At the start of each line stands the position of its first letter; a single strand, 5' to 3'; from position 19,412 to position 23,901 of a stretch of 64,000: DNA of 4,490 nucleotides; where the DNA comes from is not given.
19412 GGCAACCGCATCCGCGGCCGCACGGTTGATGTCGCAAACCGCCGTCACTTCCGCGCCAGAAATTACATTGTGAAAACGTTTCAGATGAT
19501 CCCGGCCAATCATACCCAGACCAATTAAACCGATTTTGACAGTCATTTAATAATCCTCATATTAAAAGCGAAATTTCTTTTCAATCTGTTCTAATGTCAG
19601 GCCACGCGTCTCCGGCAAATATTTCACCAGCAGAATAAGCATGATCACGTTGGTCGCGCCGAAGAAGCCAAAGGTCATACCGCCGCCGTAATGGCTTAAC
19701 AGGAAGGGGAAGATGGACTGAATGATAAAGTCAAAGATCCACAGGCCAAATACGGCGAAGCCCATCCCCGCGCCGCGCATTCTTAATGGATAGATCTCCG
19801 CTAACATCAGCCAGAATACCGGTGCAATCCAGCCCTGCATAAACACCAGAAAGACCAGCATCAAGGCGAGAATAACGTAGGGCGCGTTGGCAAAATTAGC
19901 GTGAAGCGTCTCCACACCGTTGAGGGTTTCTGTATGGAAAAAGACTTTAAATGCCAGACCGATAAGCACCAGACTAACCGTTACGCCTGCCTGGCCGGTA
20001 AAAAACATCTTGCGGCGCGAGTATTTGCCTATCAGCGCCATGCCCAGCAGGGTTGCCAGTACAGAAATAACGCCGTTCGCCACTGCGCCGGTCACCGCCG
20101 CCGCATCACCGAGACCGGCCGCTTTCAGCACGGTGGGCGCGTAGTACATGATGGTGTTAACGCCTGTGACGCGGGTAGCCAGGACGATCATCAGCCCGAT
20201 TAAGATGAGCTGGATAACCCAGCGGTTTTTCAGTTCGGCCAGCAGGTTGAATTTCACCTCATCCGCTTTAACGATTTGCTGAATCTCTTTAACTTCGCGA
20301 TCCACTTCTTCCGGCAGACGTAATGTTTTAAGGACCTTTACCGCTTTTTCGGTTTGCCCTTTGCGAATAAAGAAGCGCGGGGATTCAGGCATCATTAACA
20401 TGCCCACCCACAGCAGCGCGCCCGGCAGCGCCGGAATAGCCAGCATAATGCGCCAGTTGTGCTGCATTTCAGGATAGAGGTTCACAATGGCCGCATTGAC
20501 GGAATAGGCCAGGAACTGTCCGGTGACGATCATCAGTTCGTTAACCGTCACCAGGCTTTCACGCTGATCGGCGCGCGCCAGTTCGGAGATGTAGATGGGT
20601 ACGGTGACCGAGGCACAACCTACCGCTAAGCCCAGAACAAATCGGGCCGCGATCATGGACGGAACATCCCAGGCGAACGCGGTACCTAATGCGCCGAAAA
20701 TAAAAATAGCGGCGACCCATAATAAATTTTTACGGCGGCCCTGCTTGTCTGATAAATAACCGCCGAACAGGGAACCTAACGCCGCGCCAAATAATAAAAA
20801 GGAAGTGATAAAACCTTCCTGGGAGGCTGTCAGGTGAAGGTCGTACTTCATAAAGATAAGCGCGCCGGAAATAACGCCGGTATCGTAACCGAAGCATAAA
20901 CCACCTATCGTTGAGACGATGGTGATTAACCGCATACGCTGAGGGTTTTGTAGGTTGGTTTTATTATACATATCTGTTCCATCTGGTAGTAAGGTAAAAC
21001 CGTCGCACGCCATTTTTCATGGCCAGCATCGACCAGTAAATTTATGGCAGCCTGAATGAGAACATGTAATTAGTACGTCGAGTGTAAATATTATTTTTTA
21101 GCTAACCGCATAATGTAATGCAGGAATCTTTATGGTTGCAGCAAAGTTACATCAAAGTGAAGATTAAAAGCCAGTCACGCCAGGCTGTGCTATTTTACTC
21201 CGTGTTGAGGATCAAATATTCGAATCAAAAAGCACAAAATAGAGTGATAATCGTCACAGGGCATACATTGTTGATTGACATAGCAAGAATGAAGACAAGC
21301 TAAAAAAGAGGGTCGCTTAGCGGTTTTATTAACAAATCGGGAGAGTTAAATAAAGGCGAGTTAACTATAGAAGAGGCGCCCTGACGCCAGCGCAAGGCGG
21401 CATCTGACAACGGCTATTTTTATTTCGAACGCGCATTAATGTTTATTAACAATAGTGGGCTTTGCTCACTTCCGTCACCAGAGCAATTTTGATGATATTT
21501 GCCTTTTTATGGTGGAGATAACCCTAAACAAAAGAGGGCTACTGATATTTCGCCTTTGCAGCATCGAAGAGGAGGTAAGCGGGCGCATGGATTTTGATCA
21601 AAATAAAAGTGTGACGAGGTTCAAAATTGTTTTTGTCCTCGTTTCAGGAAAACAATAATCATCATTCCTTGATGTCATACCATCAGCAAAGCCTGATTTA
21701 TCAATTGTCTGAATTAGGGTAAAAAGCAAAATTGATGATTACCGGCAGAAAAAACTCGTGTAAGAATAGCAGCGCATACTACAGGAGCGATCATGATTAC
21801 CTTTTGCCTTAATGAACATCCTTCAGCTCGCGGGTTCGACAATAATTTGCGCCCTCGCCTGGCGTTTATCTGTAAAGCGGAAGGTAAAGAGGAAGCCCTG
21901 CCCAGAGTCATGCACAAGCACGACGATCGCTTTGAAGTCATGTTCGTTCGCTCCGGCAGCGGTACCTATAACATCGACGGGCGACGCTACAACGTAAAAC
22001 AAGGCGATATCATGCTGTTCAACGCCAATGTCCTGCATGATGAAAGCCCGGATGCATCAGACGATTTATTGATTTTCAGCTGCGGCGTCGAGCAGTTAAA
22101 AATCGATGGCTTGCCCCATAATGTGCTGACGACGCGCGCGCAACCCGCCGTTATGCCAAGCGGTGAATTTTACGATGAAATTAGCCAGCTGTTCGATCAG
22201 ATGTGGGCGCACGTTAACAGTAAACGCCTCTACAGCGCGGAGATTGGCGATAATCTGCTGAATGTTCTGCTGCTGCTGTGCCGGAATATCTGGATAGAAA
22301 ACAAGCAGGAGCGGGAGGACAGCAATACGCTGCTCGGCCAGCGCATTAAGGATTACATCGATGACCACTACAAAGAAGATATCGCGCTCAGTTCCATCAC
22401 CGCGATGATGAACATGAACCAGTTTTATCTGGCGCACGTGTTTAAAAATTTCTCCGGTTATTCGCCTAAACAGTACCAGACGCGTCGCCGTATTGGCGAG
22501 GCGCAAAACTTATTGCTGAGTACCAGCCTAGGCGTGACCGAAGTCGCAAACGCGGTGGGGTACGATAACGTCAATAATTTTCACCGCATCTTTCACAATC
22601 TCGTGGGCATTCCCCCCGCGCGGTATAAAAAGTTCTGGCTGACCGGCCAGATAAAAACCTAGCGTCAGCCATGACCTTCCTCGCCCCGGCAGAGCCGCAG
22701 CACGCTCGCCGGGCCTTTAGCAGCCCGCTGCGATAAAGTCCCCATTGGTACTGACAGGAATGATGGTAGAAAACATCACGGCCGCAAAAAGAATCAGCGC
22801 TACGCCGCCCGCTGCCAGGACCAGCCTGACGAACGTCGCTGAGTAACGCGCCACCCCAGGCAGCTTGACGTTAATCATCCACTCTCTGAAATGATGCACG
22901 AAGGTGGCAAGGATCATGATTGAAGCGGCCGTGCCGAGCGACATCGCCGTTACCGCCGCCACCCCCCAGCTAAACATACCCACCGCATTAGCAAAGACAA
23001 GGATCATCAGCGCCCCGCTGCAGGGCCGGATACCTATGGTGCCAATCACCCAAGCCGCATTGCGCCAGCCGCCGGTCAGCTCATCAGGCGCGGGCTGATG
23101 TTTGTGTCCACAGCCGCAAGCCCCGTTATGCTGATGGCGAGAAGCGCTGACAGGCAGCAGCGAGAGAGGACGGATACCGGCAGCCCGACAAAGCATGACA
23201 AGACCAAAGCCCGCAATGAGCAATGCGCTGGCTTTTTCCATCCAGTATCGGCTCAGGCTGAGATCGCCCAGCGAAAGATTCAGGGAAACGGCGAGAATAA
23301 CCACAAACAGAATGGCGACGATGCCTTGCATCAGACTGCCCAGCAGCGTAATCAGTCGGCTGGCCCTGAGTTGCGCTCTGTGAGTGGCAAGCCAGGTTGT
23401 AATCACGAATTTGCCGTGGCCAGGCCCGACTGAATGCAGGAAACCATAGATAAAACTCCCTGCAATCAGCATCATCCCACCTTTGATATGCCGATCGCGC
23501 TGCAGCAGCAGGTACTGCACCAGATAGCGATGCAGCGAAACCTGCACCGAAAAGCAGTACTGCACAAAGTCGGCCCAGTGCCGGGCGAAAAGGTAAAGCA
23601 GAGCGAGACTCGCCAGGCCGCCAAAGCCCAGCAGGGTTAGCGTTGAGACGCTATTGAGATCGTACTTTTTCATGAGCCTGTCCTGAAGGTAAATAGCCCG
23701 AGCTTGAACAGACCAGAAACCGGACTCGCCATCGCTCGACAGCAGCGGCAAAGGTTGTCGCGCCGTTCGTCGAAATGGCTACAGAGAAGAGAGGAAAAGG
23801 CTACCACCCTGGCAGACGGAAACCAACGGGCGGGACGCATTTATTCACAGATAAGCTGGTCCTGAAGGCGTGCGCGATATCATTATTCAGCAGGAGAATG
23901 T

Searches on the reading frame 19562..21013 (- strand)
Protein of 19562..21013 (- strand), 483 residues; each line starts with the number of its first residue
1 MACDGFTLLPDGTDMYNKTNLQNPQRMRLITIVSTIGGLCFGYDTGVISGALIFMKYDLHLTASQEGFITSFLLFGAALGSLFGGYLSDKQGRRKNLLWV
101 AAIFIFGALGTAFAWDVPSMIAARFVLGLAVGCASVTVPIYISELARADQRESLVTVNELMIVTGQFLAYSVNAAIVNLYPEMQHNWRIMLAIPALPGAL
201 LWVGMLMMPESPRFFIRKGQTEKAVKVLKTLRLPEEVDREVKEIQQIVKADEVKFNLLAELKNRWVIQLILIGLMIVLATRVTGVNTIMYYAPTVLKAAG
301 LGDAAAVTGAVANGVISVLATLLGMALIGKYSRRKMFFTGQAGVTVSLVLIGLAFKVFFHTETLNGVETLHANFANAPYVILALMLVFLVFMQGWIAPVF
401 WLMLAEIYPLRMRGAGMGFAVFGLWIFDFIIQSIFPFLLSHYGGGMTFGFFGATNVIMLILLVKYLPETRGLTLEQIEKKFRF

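Call 37: search_protein_families(library=pfam, proteins=[window:19562-21013:-], max_evalue=0.00001)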
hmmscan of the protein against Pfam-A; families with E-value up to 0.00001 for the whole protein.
window:19562-21013:- (483 aa): 2 families
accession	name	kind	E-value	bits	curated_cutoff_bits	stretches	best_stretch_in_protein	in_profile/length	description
PF00083.30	Sugar_tr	-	2.4e-100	337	22.3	1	31-481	2-452/452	Sugar (and other) transporter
PF07690.21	MFS_1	-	3.5e-35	122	33.4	2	36-355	3-287/347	Major Facilitator Superfamily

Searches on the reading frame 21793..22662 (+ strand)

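Call 37: search_protein_families(library=pfam, proteins=[window:21793-22662:+], max_evalue=0.00001)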
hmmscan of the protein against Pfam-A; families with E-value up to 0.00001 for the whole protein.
window:21793-22662:+ (289 aa): 4 families
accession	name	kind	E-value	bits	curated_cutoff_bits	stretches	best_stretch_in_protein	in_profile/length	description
PF12833.13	HTH_18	-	6.5e-20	71.7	33.6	1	204-280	3-79/80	Helix-turn-helix domain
PF02311.25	AraC_binding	-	2.5e-15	56.8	21.1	1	40-155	18-131/135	AraC-like ligand binding domain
PF00165.29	HTH_AraC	-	3e-12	46.8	26.6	0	189-230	1-42/42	Bacterial regulatory helix-turn-helix proteins, AraC family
PF07883.17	Cupin_2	-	2.9e-09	37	27.2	1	40-83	13-55/70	Cupin domain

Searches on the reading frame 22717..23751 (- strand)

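Call 37: search_protein_families(library=pfam, proteins=[window:22717-23751:-], max_evalue=0.00001)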
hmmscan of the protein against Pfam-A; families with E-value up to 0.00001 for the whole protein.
window:22717-23751:- (344 aa): 1 family
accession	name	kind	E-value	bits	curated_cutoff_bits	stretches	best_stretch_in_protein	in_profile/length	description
PF03824.22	NicO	-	3.4e-20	73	27.7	2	93-189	2-102/287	High-affinity nickel-transport protein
